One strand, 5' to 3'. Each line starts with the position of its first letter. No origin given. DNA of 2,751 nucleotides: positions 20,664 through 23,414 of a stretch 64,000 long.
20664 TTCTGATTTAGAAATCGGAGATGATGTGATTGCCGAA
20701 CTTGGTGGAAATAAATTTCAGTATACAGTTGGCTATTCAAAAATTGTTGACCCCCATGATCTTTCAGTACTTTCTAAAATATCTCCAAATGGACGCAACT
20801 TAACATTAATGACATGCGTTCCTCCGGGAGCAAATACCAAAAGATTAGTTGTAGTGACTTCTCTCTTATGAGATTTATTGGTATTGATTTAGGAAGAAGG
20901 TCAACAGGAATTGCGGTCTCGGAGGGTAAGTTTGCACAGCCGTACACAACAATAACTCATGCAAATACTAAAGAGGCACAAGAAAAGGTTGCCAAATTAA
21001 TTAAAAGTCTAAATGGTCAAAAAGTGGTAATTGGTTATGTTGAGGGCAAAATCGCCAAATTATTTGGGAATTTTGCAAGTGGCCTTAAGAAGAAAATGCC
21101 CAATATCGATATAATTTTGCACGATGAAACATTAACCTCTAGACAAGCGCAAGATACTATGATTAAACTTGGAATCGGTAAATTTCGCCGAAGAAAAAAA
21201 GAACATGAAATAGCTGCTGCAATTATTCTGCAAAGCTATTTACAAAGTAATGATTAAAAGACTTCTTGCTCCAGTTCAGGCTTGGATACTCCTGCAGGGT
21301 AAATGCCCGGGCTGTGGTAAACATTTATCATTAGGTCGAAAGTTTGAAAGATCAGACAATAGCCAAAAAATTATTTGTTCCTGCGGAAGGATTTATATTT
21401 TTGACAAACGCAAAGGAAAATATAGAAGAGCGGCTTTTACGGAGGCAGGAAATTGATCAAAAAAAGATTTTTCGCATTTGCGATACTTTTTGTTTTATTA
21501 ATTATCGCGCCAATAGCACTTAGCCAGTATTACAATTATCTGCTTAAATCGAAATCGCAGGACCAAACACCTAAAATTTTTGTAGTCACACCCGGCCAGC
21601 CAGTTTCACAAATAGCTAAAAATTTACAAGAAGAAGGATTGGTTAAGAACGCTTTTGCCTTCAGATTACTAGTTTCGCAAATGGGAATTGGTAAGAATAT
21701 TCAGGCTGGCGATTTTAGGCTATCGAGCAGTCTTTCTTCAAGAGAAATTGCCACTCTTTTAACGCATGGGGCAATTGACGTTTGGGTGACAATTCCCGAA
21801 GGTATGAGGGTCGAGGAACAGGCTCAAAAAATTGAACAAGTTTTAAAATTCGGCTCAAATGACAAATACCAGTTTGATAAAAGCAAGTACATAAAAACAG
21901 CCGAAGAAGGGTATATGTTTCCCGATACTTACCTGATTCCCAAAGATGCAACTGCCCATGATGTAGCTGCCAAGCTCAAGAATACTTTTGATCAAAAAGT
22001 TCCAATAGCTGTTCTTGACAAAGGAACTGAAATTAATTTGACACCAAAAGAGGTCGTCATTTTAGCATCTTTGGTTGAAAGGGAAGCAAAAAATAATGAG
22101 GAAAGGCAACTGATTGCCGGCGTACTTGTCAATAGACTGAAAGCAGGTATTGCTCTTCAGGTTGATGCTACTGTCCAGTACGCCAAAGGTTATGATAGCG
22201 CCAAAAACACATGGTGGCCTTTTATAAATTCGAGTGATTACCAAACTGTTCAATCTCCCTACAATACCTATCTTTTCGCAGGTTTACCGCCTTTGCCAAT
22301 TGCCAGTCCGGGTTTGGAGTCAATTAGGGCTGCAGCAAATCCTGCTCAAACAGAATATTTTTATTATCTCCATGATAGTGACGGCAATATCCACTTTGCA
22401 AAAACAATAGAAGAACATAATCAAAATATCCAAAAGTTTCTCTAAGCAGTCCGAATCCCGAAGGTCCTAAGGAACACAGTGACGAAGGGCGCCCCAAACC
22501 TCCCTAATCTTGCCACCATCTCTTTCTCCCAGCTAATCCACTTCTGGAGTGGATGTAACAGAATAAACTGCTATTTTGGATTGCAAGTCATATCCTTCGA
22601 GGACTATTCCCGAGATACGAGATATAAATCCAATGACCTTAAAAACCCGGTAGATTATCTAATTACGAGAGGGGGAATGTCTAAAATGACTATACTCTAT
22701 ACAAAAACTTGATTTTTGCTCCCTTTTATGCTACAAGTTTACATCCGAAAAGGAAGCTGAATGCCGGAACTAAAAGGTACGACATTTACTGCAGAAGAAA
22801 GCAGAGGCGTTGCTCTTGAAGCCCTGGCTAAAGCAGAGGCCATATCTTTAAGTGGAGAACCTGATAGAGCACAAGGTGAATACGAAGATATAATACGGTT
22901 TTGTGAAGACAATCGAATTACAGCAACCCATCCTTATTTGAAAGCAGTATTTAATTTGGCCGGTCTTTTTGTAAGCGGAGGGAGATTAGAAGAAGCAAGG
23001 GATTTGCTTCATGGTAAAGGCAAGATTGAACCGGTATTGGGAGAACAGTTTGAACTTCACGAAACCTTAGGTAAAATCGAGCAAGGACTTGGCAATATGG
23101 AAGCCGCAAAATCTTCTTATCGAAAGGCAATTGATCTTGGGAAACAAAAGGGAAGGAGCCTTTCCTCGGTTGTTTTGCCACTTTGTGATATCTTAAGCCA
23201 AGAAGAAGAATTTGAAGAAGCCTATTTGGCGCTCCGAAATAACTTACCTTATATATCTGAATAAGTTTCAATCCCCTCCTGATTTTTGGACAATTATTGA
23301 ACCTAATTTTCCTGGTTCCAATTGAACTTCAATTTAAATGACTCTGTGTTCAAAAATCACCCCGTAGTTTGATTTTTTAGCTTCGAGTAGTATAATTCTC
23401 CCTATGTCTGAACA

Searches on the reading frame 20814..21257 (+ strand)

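Call 67: search_protein_families(library=pfam, proteins=[window:20814-21257:+], max_evalue=0.01)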
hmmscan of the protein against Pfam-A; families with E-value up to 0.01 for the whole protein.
window:20814-21257:+ (147 aa): 1 family
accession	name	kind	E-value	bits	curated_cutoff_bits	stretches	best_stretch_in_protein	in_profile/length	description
PF03652.20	RuvX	-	1.7e-25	90.3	29.2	1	19-144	1-133/134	Holliday junction resolvase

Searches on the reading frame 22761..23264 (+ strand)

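Call 67: search_protein_families(library=pfam, proteins=[window:22761-23264:+], max_evalue=0.01)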
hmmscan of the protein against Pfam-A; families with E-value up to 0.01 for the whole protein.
window:22761-23264:+ (167 aa): 7 families
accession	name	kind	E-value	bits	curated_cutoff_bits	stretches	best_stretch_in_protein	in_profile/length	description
PF13181.12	TPR_8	-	4.3e-06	26.9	25.7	1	100-126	4-30/34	Tetratricopeptide repeat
PF13424.12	TPR_12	-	0.0003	21.4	30.1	0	100-128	6-34/77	Tetratricopeptide repeat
PF13428.12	TPR_14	-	0.0006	20.7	23.5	0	22-52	5-35/44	Tetratricopeptide repeat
PF07719.23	TPR_2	-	0.00086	19.7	27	0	98-126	2-30/34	Tetratricopeptide repeat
PF13176.12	TPR_7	-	0.0033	17.9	27.9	0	64-83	3-22/36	Tetratricopeptide repeat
PF14559.12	TPR_19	-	0.0036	18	25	0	37-83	3-48/68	Tetratricopeptide repeat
PF17874.7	TPR_MalT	-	0.0054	16.5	45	0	32-131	94-195/336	MalT-like TPR region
